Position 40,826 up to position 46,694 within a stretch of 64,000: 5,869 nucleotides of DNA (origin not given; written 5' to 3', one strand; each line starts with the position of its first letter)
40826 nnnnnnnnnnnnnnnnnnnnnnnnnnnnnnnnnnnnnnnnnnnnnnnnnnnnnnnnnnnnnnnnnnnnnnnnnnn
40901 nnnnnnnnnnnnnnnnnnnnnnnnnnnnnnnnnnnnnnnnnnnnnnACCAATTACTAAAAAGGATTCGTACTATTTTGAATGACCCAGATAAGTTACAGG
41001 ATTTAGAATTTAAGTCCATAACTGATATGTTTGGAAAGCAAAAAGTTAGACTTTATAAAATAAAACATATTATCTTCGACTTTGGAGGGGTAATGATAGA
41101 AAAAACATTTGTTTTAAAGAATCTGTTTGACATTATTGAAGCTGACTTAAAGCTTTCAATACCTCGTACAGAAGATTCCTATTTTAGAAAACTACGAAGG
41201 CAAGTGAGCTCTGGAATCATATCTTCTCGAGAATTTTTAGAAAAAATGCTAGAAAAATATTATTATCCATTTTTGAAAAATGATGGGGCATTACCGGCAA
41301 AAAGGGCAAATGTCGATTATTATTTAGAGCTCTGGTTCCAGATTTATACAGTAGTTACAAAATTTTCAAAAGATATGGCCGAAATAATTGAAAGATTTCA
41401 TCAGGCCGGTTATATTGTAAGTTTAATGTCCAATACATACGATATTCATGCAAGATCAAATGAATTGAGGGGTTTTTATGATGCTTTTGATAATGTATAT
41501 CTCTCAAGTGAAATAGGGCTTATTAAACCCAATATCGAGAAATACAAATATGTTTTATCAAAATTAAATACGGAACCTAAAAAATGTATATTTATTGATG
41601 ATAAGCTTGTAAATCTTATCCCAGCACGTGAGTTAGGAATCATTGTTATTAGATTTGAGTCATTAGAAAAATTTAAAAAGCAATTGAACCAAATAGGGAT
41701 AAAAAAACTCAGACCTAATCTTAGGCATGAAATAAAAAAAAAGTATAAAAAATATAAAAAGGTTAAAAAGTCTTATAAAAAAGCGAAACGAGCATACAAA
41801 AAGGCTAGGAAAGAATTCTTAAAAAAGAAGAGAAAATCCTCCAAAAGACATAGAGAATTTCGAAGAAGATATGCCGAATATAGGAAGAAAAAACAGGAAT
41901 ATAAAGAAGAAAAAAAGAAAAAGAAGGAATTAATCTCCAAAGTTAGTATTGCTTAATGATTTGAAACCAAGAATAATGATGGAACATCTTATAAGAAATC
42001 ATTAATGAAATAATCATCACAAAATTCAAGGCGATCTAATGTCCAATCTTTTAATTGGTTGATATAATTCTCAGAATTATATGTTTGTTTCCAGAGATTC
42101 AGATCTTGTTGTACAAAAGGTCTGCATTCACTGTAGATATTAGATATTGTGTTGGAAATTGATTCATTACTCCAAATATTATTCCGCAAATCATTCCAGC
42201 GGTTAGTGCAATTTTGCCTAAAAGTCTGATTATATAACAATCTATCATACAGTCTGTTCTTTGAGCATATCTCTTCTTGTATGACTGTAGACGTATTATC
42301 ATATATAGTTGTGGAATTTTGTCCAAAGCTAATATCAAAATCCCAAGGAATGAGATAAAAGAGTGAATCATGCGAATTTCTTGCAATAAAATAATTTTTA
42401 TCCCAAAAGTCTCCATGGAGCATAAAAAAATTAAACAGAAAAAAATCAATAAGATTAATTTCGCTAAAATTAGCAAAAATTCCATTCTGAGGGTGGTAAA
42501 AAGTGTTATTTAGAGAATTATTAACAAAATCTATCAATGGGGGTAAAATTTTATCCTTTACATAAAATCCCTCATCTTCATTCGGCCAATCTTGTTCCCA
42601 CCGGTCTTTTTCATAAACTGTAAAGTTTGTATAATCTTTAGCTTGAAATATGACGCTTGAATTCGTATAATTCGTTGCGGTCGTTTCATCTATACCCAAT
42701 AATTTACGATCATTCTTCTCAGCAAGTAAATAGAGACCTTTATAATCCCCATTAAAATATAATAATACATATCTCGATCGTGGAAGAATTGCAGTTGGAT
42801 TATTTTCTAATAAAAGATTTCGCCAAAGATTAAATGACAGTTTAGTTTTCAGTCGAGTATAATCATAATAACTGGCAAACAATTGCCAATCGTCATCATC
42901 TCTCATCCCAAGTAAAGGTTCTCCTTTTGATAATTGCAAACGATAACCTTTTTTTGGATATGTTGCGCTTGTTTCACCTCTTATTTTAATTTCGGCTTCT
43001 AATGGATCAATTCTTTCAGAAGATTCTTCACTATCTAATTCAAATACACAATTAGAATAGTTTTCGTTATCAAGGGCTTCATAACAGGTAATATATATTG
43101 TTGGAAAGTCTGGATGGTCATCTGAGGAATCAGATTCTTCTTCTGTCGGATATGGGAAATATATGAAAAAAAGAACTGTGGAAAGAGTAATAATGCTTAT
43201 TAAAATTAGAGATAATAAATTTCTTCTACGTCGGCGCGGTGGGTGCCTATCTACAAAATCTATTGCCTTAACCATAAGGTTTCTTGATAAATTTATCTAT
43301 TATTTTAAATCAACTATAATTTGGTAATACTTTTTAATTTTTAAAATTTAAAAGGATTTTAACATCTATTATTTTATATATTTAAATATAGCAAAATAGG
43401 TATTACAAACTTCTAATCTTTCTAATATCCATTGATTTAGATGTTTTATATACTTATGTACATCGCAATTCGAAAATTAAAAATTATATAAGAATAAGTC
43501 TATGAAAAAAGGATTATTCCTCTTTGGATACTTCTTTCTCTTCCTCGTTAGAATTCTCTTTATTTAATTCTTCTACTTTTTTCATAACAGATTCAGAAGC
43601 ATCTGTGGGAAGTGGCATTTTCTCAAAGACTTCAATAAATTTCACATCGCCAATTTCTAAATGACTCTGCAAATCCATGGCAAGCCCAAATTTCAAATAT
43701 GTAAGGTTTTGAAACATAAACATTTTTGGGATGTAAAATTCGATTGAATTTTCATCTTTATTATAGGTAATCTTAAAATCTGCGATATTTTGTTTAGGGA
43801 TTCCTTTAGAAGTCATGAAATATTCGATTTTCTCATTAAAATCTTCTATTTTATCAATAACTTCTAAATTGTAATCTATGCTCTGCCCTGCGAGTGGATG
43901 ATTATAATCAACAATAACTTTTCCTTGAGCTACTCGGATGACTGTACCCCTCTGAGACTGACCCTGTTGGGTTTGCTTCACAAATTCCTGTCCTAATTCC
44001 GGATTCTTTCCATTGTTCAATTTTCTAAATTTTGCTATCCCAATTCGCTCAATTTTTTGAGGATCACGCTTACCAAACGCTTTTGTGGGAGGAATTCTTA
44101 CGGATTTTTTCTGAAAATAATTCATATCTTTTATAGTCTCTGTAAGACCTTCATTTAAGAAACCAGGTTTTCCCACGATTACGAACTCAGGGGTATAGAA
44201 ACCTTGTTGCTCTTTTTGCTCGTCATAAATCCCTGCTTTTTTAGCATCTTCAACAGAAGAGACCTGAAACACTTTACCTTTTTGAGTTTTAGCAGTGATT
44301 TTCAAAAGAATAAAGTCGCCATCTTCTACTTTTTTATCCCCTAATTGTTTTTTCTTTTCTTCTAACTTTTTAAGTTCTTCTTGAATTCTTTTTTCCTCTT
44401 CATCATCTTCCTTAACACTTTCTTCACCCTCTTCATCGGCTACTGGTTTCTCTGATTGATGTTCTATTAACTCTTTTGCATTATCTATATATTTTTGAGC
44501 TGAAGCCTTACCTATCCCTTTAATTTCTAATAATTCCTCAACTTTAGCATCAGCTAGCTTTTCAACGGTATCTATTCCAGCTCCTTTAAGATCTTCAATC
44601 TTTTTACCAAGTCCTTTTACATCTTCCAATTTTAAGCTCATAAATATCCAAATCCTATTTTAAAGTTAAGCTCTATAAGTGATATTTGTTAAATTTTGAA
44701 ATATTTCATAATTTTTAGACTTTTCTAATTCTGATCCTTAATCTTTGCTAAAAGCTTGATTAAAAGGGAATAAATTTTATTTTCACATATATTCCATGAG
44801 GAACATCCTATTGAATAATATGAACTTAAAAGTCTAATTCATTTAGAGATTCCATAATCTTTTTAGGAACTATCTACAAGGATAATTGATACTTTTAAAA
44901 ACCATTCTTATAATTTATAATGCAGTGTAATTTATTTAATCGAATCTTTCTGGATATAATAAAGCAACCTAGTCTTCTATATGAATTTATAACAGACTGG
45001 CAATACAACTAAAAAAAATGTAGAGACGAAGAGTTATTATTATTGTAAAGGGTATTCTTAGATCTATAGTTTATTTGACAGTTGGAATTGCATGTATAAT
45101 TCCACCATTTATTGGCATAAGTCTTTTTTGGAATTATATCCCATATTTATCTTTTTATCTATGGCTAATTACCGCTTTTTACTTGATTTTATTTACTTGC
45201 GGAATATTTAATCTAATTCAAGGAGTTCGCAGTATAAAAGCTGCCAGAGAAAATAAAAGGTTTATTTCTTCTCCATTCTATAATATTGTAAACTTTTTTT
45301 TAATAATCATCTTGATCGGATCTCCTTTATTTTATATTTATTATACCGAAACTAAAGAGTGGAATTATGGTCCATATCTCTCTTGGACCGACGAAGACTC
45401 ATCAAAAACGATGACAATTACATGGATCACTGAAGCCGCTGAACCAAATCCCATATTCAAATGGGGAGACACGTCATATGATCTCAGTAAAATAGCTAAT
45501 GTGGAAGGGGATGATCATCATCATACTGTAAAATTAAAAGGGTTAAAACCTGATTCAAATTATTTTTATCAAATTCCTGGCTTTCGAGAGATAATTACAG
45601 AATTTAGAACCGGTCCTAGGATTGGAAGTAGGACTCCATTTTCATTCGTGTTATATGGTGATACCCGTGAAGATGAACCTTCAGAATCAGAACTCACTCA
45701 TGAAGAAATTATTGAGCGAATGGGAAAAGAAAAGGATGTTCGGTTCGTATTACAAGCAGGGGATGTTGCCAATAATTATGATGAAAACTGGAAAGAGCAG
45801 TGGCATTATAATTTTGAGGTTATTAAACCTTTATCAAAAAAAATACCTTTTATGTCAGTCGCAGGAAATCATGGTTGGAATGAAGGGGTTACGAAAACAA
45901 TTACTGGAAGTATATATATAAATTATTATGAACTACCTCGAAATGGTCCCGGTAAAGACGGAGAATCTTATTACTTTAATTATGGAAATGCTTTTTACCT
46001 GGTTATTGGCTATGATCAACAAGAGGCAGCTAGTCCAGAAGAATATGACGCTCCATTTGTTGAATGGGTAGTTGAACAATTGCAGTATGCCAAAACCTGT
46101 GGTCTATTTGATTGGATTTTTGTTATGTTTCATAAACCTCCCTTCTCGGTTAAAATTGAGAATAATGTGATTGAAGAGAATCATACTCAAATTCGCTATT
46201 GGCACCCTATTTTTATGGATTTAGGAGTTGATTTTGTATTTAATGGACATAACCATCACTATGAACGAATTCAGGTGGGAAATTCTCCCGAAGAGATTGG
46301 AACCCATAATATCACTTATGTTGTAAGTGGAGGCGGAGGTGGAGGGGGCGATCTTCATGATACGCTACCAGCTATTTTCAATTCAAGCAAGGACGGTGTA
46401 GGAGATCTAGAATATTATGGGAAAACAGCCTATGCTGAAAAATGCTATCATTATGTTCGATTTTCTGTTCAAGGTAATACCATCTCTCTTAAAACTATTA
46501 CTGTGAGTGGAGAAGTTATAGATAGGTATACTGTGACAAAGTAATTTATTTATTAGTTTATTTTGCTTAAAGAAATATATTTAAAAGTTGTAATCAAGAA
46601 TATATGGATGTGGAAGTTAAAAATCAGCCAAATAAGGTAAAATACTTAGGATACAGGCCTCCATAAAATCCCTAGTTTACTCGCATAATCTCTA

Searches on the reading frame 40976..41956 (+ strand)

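Call 9: search_protein_families(library=pfam, proteins=[window:40976-41956:+])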
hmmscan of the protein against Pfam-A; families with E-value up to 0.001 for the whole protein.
window:40976-41956:+ (326 aa): 2 families
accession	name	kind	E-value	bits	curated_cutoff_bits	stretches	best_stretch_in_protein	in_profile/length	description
PF00702.32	Hydrolase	-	2.3e-14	54.7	26.4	1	29-221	1-191/191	haloacid dehalogenase-like hydrolase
PF13419.12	HAD_2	-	5.9e-11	43.2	23.8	1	32-225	1-176/178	Haloacid dehalogenase-like hydrolase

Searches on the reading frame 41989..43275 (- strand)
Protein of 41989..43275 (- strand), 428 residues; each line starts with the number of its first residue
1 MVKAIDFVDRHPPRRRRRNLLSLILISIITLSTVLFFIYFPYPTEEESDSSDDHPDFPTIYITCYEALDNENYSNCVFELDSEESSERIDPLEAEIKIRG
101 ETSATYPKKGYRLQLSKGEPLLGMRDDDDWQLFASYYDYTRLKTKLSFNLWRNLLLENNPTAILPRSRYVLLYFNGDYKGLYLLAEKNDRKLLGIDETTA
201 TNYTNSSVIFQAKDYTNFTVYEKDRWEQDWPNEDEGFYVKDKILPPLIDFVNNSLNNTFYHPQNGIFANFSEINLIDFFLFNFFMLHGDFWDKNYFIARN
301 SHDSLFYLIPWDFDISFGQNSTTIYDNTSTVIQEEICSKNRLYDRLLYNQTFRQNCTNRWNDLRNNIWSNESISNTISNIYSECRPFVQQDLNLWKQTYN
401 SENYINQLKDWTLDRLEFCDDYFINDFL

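Call 9: search_protein_families(library=pfam, proteins=[window:41989-43275:-])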
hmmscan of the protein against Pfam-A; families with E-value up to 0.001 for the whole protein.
window:41989-43275:- (428 aa): 1 family
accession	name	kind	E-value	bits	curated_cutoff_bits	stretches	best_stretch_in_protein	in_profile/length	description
PF08757.17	CotH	-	1e-44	153.9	23.8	1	96-418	1-321/322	CotH kinase protein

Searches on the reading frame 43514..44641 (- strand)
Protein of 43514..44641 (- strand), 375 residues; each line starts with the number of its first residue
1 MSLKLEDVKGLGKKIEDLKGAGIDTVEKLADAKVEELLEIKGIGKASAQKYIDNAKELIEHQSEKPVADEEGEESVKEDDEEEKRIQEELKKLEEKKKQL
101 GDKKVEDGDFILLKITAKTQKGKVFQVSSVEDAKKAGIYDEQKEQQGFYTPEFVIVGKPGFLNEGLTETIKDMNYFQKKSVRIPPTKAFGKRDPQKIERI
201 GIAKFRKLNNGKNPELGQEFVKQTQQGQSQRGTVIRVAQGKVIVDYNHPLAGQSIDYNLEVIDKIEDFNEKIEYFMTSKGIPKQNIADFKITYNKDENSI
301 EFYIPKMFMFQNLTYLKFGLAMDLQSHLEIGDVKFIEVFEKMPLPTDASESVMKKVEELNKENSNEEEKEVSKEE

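Call 9: search_protein_families(library=pfam, proteins=[window:43514-44641:-])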
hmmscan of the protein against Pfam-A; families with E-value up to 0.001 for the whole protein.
window:43514-44641:- (375 aa): 5 families
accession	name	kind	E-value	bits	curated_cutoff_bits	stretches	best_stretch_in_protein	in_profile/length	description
PF14520.12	HHH_5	-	2.3e-08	34.8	27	1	4-56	3-56/57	Helix-hairpin-helix domain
PF22199.2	FKBP26_IF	-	5.7e-05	23.4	27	0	229-250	25-46/46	FKBP26, IF domain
PF03118.21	RNA_pol_A_CTD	-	0.00024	21.2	23.8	1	18-49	28-59/67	Bacterial RNA polymerase, alpha chain C terminal domain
PF00254.34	FKBP_C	-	0.00055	20.6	21.1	0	102-195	2-77/94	FKBP-type peptidyl-prolyl cis-trans isomerase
PF12826.13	HHH_2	-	0.00073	20.1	27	0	25-50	25-50/64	Helix-hairpin-helix motif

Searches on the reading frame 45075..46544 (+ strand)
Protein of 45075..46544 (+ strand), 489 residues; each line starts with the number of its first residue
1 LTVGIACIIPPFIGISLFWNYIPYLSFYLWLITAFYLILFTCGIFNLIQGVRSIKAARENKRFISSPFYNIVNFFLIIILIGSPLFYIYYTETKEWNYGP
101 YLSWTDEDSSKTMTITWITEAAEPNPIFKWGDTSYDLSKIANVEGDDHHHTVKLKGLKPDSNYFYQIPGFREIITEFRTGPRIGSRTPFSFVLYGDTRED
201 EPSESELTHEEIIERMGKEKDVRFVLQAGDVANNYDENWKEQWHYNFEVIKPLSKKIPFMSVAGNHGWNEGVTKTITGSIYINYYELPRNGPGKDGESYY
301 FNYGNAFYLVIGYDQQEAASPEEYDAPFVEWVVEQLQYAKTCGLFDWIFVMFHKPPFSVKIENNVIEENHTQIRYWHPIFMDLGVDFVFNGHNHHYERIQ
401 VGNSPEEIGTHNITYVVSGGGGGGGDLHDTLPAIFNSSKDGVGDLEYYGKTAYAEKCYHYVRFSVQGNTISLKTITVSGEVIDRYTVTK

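Call 9: search_protein_families(library=pfam, proteins=[window:45075-46544:+])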
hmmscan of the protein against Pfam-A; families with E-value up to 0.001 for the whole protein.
window:45075-46544:+ (489 aa): 2 families
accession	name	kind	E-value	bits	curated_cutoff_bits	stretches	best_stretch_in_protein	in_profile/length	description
PF16656.11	Pur_ac_phosph_N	-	1.6e-10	41.8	30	1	100-167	4-78/93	Purple acid Phosphatase, N-terminal domain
PF00149.33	Metallophos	-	1.9e-10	42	21.5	1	210-396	19-191/191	Calcineurin-like phosphoesterase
